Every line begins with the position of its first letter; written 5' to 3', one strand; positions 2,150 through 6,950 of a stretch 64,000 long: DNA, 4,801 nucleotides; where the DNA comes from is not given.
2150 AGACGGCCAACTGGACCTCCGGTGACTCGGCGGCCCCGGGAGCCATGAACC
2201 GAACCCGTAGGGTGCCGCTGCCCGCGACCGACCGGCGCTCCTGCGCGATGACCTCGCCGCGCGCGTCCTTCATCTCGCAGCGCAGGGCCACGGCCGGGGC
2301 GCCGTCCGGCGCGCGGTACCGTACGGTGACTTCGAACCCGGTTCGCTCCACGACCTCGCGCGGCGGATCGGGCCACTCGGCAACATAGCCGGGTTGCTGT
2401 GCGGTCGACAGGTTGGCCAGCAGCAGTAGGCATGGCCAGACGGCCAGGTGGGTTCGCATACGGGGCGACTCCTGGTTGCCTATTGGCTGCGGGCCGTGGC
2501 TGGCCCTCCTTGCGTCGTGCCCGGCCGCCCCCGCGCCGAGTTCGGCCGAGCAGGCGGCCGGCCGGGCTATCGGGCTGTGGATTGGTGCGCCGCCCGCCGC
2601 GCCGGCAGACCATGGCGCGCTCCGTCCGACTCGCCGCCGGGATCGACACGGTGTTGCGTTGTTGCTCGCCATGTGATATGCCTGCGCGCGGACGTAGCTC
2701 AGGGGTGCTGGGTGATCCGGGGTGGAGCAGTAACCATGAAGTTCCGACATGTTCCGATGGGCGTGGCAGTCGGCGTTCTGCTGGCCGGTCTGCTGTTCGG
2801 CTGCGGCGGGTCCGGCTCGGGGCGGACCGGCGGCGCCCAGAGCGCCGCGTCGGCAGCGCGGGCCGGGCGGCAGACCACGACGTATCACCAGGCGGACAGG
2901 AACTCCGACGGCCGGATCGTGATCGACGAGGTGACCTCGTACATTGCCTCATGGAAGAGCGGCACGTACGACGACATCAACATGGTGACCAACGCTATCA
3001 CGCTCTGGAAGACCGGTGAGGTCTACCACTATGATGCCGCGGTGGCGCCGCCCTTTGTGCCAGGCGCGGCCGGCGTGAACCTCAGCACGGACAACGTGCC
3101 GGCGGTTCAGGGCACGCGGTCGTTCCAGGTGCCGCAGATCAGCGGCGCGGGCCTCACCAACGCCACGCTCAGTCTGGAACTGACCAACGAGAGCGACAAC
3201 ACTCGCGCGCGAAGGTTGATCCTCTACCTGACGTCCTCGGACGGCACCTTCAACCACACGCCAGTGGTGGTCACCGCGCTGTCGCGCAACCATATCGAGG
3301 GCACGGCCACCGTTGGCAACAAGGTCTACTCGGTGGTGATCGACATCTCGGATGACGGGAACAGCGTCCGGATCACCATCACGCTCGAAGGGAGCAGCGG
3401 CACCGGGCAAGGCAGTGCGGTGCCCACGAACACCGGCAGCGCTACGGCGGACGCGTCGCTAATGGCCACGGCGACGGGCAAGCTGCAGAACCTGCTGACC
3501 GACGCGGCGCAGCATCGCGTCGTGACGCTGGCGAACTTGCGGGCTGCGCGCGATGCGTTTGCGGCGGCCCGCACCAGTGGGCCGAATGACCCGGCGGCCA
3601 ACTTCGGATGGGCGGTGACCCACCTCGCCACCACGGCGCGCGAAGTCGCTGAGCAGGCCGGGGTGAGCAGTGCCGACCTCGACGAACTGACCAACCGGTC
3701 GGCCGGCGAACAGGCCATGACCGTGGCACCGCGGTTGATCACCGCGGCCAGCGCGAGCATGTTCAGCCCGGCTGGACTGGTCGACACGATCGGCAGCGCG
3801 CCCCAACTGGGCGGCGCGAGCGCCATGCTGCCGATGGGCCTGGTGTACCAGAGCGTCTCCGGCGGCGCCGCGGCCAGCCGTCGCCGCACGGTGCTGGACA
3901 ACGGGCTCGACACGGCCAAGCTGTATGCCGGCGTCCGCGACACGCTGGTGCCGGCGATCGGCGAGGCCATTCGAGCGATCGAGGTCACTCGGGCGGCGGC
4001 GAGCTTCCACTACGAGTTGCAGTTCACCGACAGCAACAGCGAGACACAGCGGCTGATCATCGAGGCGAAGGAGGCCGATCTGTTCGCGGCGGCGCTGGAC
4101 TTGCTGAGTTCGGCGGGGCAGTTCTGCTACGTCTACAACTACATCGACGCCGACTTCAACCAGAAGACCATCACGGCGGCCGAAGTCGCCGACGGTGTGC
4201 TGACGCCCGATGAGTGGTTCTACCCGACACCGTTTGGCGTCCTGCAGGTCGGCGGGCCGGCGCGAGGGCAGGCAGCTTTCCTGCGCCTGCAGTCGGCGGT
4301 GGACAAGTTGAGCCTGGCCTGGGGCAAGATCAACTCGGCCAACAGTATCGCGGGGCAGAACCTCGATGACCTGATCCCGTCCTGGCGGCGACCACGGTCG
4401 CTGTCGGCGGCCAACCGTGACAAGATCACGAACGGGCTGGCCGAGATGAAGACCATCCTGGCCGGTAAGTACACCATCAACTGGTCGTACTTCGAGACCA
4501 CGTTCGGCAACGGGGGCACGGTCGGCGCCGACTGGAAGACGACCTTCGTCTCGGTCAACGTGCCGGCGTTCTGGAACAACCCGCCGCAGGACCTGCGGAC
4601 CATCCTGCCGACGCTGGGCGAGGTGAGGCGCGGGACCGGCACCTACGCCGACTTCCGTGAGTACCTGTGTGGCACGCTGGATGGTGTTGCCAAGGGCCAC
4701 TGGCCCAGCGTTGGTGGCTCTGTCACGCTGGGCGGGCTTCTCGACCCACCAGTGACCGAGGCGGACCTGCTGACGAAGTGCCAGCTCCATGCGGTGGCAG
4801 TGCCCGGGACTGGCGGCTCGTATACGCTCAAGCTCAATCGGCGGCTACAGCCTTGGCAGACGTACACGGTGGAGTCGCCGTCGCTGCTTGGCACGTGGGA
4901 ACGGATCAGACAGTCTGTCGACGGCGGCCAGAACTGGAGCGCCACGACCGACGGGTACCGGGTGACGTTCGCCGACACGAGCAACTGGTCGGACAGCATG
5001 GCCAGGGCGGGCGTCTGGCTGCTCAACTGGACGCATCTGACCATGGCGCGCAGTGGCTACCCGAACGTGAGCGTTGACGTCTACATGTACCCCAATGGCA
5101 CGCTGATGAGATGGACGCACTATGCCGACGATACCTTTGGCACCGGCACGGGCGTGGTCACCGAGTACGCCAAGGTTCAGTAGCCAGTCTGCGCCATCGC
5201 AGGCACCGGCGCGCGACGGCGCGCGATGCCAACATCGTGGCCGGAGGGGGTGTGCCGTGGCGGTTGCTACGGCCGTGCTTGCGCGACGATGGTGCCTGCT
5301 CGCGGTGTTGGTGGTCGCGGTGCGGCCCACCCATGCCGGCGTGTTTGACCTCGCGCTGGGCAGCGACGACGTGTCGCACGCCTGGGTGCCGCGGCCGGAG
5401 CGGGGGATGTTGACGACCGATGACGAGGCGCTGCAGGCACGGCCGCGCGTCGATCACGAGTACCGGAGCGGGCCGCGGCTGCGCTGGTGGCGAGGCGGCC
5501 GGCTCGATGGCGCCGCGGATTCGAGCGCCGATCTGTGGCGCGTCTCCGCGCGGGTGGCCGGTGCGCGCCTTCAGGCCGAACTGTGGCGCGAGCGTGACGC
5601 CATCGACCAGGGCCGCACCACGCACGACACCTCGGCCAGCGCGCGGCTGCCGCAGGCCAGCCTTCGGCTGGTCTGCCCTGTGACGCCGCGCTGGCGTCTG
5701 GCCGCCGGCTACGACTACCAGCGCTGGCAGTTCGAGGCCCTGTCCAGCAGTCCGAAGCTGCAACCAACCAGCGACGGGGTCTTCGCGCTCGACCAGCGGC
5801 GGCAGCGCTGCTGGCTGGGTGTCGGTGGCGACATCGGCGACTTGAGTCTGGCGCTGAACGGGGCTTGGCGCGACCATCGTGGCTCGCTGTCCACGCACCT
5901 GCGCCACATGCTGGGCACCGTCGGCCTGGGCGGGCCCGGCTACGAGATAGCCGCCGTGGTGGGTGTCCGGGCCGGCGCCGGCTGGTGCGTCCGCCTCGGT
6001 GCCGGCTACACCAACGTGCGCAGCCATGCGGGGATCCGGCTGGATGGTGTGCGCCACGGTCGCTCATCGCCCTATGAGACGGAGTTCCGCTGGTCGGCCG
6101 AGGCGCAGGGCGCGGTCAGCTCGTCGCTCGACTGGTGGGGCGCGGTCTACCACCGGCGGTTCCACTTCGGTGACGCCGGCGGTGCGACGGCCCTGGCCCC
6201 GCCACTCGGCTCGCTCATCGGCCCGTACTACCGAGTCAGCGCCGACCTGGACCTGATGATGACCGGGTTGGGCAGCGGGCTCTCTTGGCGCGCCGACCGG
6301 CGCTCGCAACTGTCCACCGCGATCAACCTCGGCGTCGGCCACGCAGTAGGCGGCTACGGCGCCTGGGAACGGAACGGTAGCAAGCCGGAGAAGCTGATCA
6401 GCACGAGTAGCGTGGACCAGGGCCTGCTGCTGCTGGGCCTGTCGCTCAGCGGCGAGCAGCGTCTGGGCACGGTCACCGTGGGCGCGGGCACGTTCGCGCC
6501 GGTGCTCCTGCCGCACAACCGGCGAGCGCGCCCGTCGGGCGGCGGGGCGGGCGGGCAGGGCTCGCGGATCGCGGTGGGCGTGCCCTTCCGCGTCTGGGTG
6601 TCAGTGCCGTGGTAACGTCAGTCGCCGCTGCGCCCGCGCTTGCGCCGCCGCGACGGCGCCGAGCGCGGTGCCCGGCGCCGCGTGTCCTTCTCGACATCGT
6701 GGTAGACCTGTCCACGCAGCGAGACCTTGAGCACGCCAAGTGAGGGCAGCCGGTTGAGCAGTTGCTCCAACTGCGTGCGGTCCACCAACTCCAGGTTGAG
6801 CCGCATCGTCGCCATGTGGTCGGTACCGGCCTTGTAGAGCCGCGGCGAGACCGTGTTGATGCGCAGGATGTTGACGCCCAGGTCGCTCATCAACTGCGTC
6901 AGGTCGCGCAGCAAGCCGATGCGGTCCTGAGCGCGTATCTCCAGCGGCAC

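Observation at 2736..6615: Co-directional lipoprotein (EF-hand/dockerin-like Ca loop) plus outer-membrane beta-barrel pair of unknown family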

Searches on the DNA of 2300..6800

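Call 101: search_rna_families(source=window, start=2300, end=6800, threshold=evalue, max_evalue=1)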
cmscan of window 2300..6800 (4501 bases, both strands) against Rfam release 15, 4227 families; matches with E-value up to 1: 0.
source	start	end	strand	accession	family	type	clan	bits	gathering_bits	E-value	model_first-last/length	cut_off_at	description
